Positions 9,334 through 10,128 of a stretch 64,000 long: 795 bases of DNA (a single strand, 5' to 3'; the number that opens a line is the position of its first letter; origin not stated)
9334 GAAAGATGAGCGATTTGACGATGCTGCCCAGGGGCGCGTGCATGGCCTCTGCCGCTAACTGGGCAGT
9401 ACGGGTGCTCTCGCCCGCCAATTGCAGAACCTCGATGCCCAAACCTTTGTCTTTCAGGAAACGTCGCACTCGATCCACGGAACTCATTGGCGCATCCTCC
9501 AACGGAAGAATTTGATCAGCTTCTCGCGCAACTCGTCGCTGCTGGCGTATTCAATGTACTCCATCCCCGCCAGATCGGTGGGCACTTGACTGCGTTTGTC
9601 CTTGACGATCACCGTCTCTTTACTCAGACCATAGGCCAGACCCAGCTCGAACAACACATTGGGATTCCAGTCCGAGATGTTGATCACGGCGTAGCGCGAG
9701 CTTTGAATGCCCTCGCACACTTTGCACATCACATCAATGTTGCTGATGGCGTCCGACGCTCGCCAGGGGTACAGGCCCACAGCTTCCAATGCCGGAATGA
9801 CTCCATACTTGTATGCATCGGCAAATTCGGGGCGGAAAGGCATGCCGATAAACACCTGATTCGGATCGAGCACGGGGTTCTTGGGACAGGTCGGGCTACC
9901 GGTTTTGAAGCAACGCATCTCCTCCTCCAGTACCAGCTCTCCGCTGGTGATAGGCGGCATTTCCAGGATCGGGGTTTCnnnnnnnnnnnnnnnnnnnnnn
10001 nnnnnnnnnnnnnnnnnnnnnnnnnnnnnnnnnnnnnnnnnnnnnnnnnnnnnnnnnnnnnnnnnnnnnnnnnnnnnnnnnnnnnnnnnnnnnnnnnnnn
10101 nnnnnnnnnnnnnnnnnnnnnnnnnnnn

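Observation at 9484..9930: C-terminal SLOG/TIR-like domain with conserved catalytic glutamate fused to an ATPase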

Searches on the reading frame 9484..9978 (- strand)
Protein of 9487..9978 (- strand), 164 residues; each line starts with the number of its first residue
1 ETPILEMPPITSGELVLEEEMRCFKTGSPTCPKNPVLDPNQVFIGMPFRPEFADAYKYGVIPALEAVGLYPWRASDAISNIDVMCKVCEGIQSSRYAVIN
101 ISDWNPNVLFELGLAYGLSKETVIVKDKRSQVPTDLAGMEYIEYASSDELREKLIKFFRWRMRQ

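Call 6: find_homologous_proteins(query=window:9487-9978:-, max_evalue=0.001)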
Query seq(164 aa) (164 aa): 12 proteins with E <= 0.001 among 29 candidates.
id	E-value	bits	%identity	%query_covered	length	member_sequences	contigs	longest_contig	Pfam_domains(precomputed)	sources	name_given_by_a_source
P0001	1.0e-67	245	75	85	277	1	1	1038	PF10137.15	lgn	-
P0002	3.3e-63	230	70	89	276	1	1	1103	-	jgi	-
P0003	2.3e-52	195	58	96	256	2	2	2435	PF10137.15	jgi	-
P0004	4.0e-52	194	75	70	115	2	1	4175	PF10137.15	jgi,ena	-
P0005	1.0e-51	193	63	83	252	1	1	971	PF10137.15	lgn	-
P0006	1.3e-51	193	63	83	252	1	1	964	PF10137.15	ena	-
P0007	1.9e-51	192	62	84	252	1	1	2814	PF10137.15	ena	-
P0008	9.8e-48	180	57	83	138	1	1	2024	-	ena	-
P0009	5.4e-47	178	57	87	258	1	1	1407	-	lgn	-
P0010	3.2e-46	175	56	84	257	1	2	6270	-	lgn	-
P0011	2.8e-44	169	54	85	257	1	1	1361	-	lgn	-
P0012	1.8e-37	147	48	88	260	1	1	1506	-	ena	-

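Call 12: search_solved_structures(query=A2, max_evalue=10, show_alignments=4)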
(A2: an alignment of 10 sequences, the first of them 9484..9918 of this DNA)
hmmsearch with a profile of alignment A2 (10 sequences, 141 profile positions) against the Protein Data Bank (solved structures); distinct sequences matched with E-value up to 10: 12.
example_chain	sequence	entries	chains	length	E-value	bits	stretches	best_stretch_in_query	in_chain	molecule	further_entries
9emw_A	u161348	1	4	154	0.17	14.8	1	22-108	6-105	Nucleoside 2-deoxyribosyltransferase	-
2vwa_A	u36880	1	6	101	0.19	14.7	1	12-89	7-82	PUTATIVE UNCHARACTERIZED PROTEIN PF13_0012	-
9iwx_A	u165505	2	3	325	0.25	14.3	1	51-98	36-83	Receptor-interacting serine/threonine-protein kinase 3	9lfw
9emx_A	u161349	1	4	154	0.26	14.2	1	29-108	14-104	Nucleoside 2-deoxyribosyltransferase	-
3sd7_A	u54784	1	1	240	0.26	14.2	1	21-96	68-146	Putative phosphatase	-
8pqp_A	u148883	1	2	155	0.33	13.9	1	36-108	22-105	Nucleoside 2-deoxyribosyltransferase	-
8rh3_A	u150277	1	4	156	0.33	13.9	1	37-108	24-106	Nucleoside 2-deoxyribosyltransferase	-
8qc0_A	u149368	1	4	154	0.34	13.8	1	37-108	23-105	Nucleoside 2-deoxyribosyltransferase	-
8pqr_B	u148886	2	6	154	0.38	13.7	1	39-108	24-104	Nucleoside 2-deoxyribosyltransferase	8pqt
4jen_A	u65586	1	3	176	0.74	12.7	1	86-139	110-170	CMP N-GLYCOSIDASE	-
4m69_A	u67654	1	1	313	1.6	11.7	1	51-98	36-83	Receptor-interacting serine/threonine-protein kinase 3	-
4m66_A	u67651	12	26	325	1.6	11.6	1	51-98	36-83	Receptor-interacting serine/threonine-protein kinase 3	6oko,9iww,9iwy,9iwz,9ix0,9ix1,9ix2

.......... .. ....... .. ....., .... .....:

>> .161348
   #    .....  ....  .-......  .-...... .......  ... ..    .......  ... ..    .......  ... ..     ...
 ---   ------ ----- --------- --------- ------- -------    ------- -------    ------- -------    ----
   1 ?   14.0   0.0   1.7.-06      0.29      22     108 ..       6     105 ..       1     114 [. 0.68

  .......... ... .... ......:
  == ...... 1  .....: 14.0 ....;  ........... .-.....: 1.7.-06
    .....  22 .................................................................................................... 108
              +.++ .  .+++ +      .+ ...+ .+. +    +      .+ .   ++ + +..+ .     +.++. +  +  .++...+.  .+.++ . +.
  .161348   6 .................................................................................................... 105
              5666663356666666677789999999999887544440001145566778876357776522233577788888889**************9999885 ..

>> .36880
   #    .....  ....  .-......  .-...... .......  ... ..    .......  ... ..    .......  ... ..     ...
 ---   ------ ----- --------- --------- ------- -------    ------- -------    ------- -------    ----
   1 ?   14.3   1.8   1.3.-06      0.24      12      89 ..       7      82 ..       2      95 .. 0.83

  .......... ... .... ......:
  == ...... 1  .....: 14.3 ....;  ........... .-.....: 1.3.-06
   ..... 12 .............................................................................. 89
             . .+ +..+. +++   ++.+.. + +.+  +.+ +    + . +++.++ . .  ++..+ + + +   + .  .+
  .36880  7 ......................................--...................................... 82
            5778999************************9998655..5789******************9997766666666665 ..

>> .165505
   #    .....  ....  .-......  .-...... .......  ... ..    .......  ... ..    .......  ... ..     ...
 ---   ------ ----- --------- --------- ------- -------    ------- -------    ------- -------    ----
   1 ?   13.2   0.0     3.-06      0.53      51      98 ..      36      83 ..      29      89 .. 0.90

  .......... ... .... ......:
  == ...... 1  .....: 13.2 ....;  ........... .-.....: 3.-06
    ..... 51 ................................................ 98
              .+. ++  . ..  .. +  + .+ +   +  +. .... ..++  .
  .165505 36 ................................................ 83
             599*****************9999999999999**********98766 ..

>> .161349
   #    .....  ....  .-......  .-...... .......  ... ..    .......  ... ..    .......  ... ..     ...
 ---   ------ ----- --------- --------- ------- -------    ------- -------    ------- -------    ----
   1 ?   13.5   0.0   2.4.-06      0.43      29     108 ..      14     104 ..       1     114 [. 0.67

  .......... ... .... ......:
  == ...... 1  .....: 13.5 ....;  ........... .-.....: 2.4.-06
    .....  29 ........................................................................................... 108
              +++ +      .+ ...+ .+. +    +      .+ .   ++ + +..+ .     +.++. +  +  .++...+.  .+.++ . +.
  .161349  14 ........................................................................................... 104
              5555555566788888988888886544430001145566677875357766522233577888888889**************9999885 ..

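Call 22: search_protein_representatives(alignment_id=A2)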
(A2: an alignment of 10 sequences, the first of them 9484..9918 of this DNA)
Query: 10 sequences, 141 profile positions. Proteins with E-value up to 0.001 (for the whole library): 20539; up to 1e-10: 6206; up to 1e-30: 106. The best 150 are listed.
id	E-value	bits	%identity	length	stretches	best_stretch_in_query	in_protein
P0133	4.5e-108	373.2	-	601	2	2-139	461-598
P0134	4.6e-71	253.3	-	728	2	2-138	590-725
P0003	3.1e-69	247.4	-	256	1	2-138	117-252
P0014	4.2e-69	246.9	-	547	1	1-141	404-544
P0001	8.6e-69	245.9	-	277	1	1-140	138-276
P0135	1.7e-66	238.5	-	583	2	2-139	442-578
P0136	4.5e-62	224.2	-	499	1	2-140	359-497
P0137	5.6e-61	220.6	-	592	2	2-137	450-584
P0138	1.1e-60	219.7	-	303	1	1-139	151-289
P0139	1.3e-60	219.4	-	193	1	2-139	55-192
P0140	2.5e-59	215.2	-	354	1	2-139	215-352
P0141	3.7e-59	214.7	-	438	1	1-139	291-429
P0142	1.4e-58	212.8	-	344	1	2-139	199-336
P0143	6.9e-58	210.6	-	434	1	2-139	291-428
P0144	1.1e-57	209.9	-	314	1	2-139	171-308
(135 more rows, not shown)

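Call 23: predict_structure(alignment_id=A2)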
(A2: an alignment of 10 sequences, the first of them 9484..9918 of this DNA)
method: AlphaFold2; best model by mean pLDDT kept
length: 144 residues; sequences in the alignment: 10
mean_pLDDT: 85.5   pTM: 0.83
mean pLDDT of the five models: 85.5, 85.3, 82.4, 81.0, 76.4
residues with pLDDT >= 90: 69; 70-90: 56; 50-70: 18; < 50: 1
segments of 3 or more residues with pLDDT < 50: none
pLDDT, mean of each block of 10 residues (from residue 1): 72 84 89 92 96 70 83 93 86 90 91 62 94 95 81
secondary structure, 60 per line:
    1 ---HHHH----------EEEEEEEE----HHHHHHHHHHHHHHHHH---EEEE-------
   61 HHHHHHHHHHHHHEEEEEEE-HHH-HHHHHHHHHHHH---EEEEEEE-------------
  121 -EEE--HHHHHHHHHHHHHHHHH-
elements in order: H4-7 E18-25 H30-46 E50-53 H61-73 E74-80 H86-97 E101-107 E122-124 H127-143

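Call 49: find_related_loci(query=A2, collection=genome_contigs, flank=6000)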
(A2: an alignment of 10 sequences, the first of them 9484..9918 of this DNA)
Query A2 (144 aa) in genome_contigs; peptide patterns used: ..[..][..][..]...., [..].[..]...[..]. (x = any residue, [..] = any of these).
46 stretches matched a pattern; 24 encode a relative of the query (tblastn E <= 1e-3); 24 distinct loci.
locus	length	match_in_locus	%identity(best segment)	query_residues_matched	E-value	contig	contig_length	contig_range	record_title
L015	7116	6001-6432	93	1-144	2e-93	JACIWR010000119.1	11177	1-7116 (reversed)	MAG: Anaerolineae bacterium isolate MAG-31 Anaerolineae_A3_bin18_Scaffold_119, whole genome shotgun sequence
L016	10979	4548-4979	90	1-144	9e-92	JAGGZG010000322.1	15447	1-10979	MAG: Anaerolineae bacterium isolate AUK198 PB_MBMC_152_c_000000000234, whole genome shotgun sequence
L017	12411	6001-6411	58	2-138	5e-56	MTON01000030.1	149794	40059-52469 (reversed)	MAG: Candidatus Aminicenantes bacterium JdFR-78 JGI24020J35080_1000056, whole genome shotgun sequence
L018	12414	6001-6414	53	2-139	3e-53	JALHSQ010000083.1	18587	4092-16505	MAG: Candidatus Bathyarchaeota archaeon isolate PFL2 seq_1320411, whole genome shotgun sequence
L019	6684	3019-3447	54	2-144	1e-52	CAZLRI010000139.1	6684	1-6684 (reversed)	MAG TPA_asm: uncultured Pseudobdellovibrionaceae bacterium isolate SRP118108_co3_155 genome assembly, contig: NODE_11824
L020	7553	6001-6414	54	2-139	8e-53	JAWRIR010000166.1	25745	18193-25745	MAG: Thermoproteota archaeon isolate ADS1 c_000000234199, whole genome shotgun sequence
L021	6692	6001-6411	53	2-138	1e-51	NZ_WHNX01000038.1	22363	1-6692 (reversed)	Alkalibaculum sporogenes strain M08 DMB NODE_38_length_22363_cov_7.304438, whole genome shotgun sequence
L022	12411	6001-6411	50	2-138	3e-50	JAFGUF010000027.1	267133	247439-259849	MAG: Clostridia bacterium isolate ZodW_maxbin.143 k87_8872141, whole genome shotgun sequence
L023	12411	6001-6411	50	2-138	6e-50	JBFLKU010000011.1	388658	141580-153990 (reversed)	MAG: Eubacteriales bacterium isolate RS1.bin4 k97_291117, whole genome shotgun sequence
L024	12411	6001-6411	56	2-138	5e-52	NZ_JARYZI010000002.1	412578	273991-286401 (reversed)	Fusibacter bizertensis strain WBS NODE_2_length_412578_cov_54.232576, whole genome shotgun sequence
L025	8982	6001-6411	50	2-138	8e-49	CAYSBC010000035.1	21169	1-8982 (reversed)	MAG TPA_asm: uncultured Eubacteriales bacterium isolate binchicken_co173_118 genome assembly, contig: NODE_8465_length_2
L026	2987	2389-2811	51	2-144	3e-48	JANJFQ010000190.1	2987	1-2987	MAG: Methanophagales archaeon isolate Hel0.bin107 Hel0_ANME-1_NODE_199211_length_2987_cov_4.062587, whole genome shotgun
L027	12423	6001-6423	48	2-142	2e-47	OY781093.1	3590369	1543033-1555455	MAG: Christensenellaceae bacterium isolate 0d35d9bd-b5b0-4a05-a9e0-6f20998331e6 genome assembly, chromosome: 1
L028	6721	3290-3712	47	1-138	4e-45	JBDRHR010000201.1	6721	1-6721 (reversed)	MAG: Nitrospirota bacterium isolate MEGAHIT-group-1.534 k141_12206531, whole genome shotgun sequence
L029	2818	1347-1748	48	2-136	5e-44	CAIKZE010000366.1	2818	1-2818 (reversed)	MAG: uncultured Lentisphaeria bacterium isolate AlinenLipids_bin-4837 genome assembly, contig: bin-4837:366/506, whole g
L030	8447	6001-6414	45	2-139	8e-42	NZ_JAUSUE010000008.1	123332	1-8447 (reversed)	Pectinatus haikarae strain DSM 16980 Ga0480538_08, whole genome shotgun sequence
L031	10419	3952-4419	47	1-144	1e-41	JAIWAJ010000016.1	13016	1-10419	MAG: Methanosarcinales archaeon isolate SFP3_US_04_2 NODE_1134_length_13084_cov_2.640117, whole genome shotgun sequence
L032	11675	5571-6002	48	1-140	1e-40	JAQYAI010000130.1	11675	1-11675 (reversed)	MAG: bacterium isolate SUG1685 k141_4011835, whole genome shotgun sequence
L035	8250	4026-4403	51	1-126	5e-38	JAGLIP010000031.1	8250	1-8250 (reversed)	MAG: Candidatus Aenigmatarchaeota archaeon isolate RS_3_1 ROV157_3.bin.1.fa_31, whole genome shotgun sequence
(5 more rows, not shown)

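Call 53: search_protein_families(library=pfam, proteins=[L032:4476-5000:+, L032:5019-5990:+, L032:5999-7276:+, L032:7277-7867:+, L017:5389-6432:+, L018:5116-6429:+, L031:2851-4458:+, L021:5647-6420:+, L035:3690-4508:+, L028:518-1516:+], max_evalue=0.01)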
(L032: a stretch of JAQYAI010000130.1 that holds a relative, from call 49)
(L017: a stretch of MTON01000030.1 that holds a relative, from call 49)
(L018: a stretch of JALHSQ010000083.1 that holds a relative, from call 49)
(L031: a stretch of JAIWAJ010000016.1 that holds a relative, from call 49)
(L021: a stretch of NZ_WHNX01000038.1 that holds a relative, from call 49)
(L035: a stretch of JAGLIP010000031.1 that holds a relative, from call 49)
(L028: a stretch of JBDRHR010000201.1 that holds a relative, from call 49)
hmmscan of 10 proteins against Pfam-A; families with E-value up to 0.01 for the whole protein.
L032:4476-5000:+ (174 aa): 3 families
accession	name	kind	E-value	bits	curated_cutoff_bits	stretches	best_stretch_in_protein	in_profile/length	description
PF00293.34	NUDIX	-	4.2e-22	79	21.1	1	29-135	6-119/134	NUDIX domain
PF14815.12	NUDIX_4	-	7.5e-10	39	35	1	30-135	2-99/113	NUDIX domain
PF22327.2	Nudt16-like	-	0.0062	16.9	27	0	50-121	31-102/161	U8 snoRNA-decapping enzyme-like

L032:5019-5990:+ (323 aa): 2 families
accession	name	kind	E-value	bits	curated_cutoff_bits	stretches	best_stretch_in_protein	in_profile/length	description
PF10137.14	CAP12-PCTIR_TIR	-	0.00036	21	24.7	1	268-308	76-118/119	CAP12/Pycsar effector protein, TIR domain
PF24405.1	Pua-like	-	0.0018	18.5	27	1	23-134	13-119/176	Pua-like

L032:5999-7276:+ (425 aa): 1 family
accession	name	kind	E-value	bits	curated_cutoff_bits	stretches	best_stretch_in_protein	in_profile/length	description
PF00709.27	Adenylsucc_synt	-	2.8e-152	507.7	27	1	8-423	1-415/416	Adenylosuccinate synthetase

L032:7277-7867:+ (196 aa): 4 families
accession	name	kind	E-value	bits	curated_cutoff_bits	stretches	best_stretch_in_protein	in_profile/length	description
PF01712.25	dNK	-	4.1e-25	89.2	27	1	13-192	2-197/203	Deoxynucleoside kinase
PF13238.12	AAA_18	-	2.8e-07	31.5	29.4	1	12-146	1-125/128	AAA domain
PF02223.23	Thymidylate_kin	-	6.4e-07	29.7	27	1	96-176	94-176/185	Thymidylate kinase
PF13671.12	AAA_33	-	1.4e-05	25.8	27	0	110-160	89-141/143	AAA domain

L017:5389-6432:+ (347 aa): 3 families
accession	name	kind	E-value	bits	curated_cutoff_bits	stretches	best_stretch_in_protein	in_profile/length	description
PF10137.14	CAP12-PCTIR_TIR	-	8e-05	23.1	24.7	1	286-328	74-118/119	CAP12/Pycsar effector protein, TIR domain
PF22194.2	F-93_WHD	-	0.00095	19.6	28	0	18-68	1-52/62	F-93, winged-helix domain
PF13676.11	TIR_2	-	0.0094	16.9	28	0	243-330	16-111/122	TIR domain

L018:5116-6429:+ (437 aa): 5 families
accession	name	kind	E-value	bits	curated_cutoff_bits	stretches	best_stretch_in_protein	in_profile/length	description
PF02359.24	CDC48_N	-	3.5e-29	101.3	35.1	1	5-86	2-83/85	Cell division protein 48 (CDC48), N-terminal domain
PF02933.23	CDC48_2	-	7.2e-12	45.2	22.4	1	105-169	2-62/64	Cell division protein 48 (CDC48), domain 2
PF05014.21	Nuc_deoxyrib_tr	-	3.9e-05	24.2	28.8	1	352-405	47-102/117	Nucleoside 2-deoxyribosyltransferase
PF10137.14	CAP12-PCTIR_TIR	-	0.00055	20.4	24.7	1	379-419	76-118/119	CAP12/Pycsar effector protein, TIR domain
PF13676.11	TIR_2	-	0.003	18.5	28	1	334-419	16-109/122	TIR domain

L031:2851-4458:+ (535 aa): 1 family
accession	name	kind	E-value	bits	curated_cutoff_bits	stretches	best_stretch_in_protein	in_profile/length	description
PF10137.14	CAP12-PCTIR_TIR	-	0.00042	20.8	24.7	1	451-492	76-118/119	CAP12/Pycsar effector protein, TIR domain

L021:5647-6420:+ (257 aa): 0 families

L035:3690-4508:+ (272 aa): 2 families
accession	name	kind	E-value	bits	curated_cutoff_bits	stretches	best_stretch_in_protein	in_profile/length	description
PF10137.14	CAP12-PCTIR_TIR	-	1.3e-05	25.7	24.7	1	194-236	74-117/119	CAP12/Pycsar effector protein, TIR domain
PF05014.21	Nuc_deoxyrib_tr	-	0.00014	22.4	28.8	1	142-222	20-102/117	Nucleoside 2-deoxyribosyltransferase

L028:518-1516:+ (332 aa): 1 family
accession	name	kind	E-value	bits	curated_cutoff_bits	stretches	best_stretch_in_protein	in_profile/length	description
PF00709.27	Adenylsucc_synt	-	4e-49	167.9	27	2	5-147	1-150/416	Adenylosuccinate synthetase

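Call 65: search_protein_families(library=pfam, proteins=[L017:2610-5405:+, L018:3790-4770:-, L018:8958-10352:+, L021:2367-5534:+, L024:8568-9815:+, L024:9817-11622:+, L024:4517-5584:+, L030:2942-5626:+, L035:2189-3661:+, L019:5072-6307:+], max_evalue=0.001)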
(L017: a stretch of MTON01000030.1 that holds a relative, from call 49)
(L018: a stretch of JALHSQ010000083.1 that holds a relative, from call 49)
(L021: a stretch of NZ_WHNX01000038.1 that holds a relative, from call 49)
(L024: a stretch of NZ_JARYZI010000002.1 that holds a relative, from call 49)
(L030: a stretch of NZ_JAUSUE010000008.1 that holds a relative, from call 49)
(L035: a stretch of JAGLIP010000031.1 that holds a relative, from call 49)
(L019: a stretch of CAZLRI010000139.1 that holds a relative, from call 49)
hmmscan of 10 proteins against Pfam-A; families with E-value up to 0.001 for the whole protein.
L017:2610-5405:+ (931 aa): 7 families
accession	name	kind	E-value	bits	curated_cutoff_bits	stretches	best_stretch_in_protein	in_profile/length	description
PF07669.17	Eco57I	-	6.5e-42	143.9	25.3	1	454-637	1-171/171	Eco57I restriction-modification methylase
PF02384.22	N6_Mtase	-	7.5e-25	88.3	20.4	1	351-670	20-249/311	N-6 DNA Methylase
PF12950.13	TaqI_C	-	1.3e-23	83.9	26.5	1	742-855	3-118/118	TaqI-like C-terminal specificity domain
PF20473.4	MmeI_Mtase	-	9.7e-14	51.6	27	1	384-623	16-218/259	MmeI, DNA-methyltransferase domain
PF01170.24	UPF0020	-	7.9e-07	29.4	22.3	1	390-470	31-93/197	RMKL-like, methyltransferase domain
PF04313.20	HSDR_N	-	2.1e-06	28.2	25.1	0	61-133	116-193/198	Type I restriction enzyme R protein N terminus (HSDR_N)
PF20464.3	MmeI_N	-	0.00048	20.9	27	0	32-165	20-148/181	MmeI, N-terminal domain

L018:3790-4770:- (326 aa): 1 family
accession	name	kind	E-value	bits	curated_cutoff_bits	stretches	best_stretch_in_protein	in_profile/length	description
PF13271.11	DUF4062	-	3e-23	82.3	24.7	1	5-90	1-82/82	Domain of unknown function (DUF4062)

L018:8958-10352:+ (464 aa): 4 families
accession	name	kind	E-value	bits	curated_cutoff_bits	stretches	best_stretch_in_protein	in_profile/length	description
PF13175.12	AAA_15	-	1e-26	94.9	32.1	2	324-397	292-374/374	AAA ATPase domain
PF13304.12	AAA_21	-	1.3e-21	78.4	27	2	260-397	130-303/304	AAA domain, putative AbiEii toxin, Type IV TA system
PF02463.25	SMC_N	-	1.1e-08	35.2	40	1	5-395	2-200/220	RecF/RecN/SMC N terminal domain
PF13476.12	AAA_23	-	0.00039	21.6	27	1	10-51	4-47/201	AAA domain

L021:2367-5534:+ (1055 aa): 3 families
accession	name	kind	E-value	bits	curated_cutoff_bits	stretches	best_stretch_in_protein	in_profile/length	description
PF00270.35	DEAD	-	2.5e-22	79.8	26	1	248-416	4-166/167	DEAD/DEAH box helicase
PF04851.21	ResIII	-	7.7e-10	39.3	22.5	1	259-380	23-139/164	Type III restriction enzyme, res subunit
PF00271.37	Helicase_C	-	7.4e-08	33.1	23.5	1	583-658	39-110/110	Helicase conserved C-terminal domain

L024:8568-9815:+ (415 aa): 0 families

L024:9817-11622:+ (601 aa): 3 families
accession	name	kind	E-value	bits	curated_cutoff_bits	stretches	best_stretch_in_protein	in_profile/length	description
PF01935.23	DUF87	-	2.5e-30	106.7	23.2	1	144-428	6-220/220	Helicase HerA, central domain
PF01580.24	FtsK_SpoIIIE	-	2.9e-05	24.1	24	0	147-185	28-63/221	FtsK/SpoIIIE family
PF10412.15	TrwB_AAD_bind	-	3e-05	23.5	20.5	1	161-216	15-64/387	Type IV secretion-system coupling protein DNA-binding domain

L024:4517-5584:+ (355 aa): 1 family
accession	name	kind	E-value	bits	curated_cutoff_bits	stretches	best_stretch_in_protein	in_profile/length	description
PF19749.4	DUF6236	-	0.00011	22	26.2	1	224-354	189-322/324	Family of unknown function (DUF6236)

L030:2942-5626:+ (894 aa): 5 families
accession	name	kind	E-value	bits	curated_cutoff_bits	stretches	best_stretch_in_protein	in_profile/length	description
PF02463.25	SMC_N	-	2.3e-08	34.2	40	1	273-318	2-49/220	RecF/RecN/SMC N terminal domain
PF13304.12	AAA_21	-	7.2e-08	33.3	27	1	741-833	187-302/304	AAA domain, putative AbiEii toxin, Type IV TA system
PF02811.25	PHP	-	9e-08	33.1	26.4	1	10-138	1-71/164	PHP domain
PF13175.12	AAA_15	-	9.5e-05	22.6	32.1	1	276-577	6-297/374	AAA ATPase domain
PF13476.12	AAA_23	-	0.0002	22.5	27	1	280-555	6-198/201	AAA domain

L035:2189-3661:+ (490 aa): 1 family
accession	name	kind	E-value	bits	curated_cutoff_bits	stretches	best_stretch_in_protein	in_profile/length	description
PF01139.22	RtcB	-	4.8e-171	570.1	27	1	58-490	1-426/426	tRNA-splicing ligase RtcB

L019:5072-6307:+ (411 aa): 3 families
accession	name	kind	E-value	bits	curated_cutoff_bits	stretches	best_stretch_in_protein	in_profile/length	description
PF07973.19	tRNA_SAD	-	4.2e-08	33.5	24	1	185-221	1-37/44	Threonyl and Alanyl tRNA synthetase second additional domain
PF02272.25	DHHA1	-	1.4e-07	32.3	25.9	1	318-400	20-100/102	DHHA1 domain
PF01411.24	tRNA-synt_2c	-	7.4e-05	21.9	30.3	1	27-54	483-510/552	tRNA synthetases class II (A)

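Call 77: find_related_loci(query=A2, collection=viral_contigs, flank=5000)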
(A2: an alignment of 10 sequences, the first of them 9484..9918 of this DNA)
Query A2 (144 aa) in viral_contigs; peptide patterns used: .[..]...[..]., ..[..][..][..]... (x = any residue, [..] = any of these).
25 stretches matched a pattern, but none encodes a relative of the query by tblastn (E <= 1e-3).
